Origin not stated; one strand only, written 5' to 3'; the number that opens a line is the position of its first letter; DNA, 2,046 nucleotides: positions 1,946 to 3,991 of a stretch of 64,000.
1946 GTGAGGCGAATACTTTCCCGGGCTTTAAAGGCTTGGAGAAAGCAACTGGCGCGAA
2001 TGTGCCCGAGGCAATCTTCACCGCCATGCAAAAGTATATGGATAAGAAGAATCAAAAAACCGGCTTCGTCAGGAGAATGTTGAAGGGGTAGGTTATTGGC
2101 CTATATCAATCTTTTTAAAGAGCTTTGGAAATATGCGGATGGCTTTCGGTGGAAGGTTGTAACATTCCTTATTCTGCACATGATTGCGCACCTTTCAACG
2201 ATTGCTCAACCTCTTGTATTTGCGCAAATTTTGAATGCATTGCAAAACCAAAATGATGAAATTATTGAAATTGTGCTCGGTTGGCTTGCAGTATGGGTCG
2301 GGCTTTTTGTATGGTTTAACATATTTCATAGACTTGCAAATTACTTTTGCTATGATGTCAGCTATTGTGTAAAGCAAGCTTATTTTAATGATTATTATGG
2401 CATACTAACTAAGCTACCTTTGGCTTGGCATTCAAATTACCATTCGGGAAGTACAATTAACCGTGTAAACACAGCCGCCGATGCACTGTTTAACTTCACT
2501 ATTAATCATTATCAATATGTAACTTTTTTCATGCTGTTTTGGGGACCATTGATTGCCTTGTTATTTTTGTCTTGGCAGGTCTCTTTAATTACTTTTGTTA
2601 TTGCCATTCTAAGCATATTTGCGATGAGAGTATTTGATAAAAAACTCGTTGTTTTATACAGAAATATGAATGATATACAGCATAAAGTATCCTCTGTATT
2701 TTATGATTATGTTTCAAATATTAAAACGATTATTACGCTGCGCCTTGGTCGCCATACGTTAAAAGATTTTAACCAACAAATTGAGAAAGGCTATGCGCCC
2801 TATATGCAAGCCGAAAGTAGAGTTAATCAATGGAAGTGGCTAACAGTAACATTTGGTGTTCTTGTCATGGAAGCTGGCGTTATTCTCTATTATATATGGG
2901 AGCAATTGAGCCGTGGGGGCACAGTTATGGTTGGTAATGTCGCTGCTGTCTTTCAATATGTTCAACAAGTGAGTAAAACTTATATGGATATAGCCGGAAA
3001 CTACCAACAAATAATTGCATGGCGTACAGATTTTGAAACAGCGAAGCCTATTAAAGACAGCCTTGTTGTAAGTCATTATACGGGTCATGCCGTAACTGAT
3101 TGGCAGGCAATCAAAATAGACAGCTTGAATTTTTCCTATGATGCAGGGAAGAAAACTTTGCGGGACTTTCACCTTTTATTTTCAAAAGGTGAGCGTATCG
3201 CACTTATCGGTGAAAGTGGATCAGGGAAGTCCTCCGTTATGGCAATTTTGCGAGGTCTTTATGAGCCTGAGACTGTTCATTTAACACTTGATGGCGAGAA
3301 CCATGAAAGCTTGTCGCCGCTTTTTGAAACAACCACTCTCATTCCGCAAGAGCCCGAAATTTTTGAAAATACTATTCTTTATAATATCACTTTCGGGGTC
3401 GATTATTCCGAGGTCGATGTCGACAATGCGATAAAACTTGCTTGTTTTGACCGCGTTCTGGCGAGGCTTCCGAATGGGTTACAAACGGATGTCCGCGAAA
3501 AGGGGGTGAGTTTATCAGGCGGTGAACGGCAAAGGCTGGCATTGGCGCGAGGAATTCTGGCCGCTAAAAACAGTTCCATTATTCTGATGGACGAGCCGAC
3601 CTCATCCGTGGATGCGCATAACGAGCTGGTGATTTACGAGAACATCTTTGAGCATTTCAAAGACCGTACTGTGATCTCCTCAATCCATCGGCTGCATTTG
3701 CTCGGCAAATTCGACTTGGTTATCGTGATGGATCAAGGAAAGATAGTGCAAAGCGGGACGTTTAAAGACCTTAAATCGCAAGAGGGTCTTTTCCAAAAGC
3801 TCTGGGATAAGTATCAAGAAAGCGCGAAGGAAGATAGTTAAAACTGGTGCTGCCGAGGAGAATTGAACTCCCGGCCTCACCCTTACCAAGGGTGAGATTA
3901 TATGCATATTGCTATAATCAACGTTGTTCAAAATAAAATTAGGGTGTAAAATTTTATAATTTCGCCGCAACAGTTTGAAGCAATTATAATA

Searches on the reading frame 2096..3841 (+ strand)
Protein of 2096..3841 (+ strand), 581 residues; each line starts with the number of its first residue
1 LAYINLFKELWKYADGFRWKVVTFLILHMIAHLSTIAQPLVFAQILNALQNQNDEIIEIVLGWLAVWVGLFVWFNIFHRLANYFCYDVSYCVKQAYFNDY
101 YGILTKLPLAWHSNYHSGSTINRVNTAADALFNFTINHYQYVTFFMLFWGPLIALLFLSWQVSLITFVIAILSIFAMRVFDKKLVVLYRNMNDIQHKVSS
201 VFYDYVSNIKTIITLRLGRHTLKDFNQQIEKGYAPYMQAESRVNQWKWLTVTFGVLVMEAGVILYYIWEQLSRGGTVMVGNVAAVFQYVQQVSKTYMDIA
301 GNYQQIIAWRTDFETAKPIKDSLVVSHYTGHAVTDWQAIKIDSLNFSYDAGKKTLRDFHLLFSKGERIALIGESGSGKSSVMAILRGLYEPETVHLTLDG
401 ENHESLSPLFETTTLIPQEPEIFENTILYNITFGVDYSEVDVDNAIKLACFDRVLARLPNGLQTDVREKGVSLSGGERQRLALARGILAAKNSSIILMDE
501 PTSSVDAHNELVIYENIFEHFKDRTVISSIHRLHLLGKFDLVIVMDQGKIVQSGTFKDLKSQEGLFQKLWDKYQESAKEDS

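Call 51: search_protein_families(library=ncbifam, proteins=[window:2096-3841:+], max_evalue=1e-10)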
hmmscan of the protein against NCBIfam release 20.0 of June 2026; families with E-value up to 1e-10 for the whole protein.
window:2096-3841:+ (581 aa): 142 families (the best 25 are shown)
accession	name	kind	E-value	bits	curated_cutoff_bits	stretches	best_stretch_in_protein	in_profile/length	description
TIGR02204.1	MsbA_rel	hypoth_equivalog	1.1e-69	235.7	780.4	1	5-569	4-571/576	ABC transporter, permease/ATP-binding protein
TIGR02203.1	MsbA_lipidA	equivalog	9.1e-69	232.4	602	1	7-570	2-566/572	lipid A export permease/ATP-binding protein MsbA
NF010178.0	PRK13657.1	equivalog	2.3e-67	227.8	733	1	5-570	5-567/588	glucan ABC transporter ATP-binding protein/ permease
TIGR03797.1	NHLM_micro_ABC2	equivalog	8.8e-61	206.2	709.4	1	14-570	131-682/686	NHLP bacteriocin export ABC transporter permease/ATPase subunit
NF045513.1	HepA_fam_ABC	equivalog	1.6e-60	205.2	725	1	72-574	105-607/610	heterocyst formation ABC transporter subunit HepA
TIGR03796.1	NHLM_micro_ABC1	equivalog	1.1e-56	192.5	853.3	1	6-569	141-708/710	NHLP family bacteriocin export ABC transporter peptidase/permease/ATPase subunit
TIGR00958.1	3a01208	subfamily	8e-56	189.7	874.6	1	21-569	163-710/711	antigen peptide transporter 2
TIGR02857.1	CydD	equivalog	2.9e-55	188.2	435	1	331-545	320-529/529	thiol reductant ABC exporter subunit CydD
TIGR01192.1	chvA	subfamily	8.1e-55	186.5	585.4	1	8-570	8-567/585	glucan export ABC transporter ATP-binding protein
TIGR01846.1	type_I_sec_HlyB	subfamily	1e-54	186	725.55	1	24-572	144-691/694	type I secretion system permease/ATPase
NF008381.0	PRK11176.1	equivalog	7.6e-53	179.7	867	1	4-570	10-576/582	lipid A ABC transporter ATP-binding protein/permease MsbA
TIGR03375.1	type_I_sec_LssB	subfamily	3.9e-52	177.5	693.1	1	129-555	259-684/696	type I secretion system permease/ATPase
NF008056.1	PRK10790.1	equivalog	6e-51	173.7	746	1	7-571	11-573/584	SmdB family multidrug efflux ABC transporter permease/ATP-binding protein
TIGR01193.1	bacteriocin_ABC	subfamily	4.5e-49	167.6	523.85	1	22-570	159-706/708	peptide cleavage/export ABC transporter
NF052233.1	CphA_assoc_ABC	equivalog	1.9e-48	165.4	880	1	9-580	174-750/766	cyanophycin metabolism-associated ABC transporter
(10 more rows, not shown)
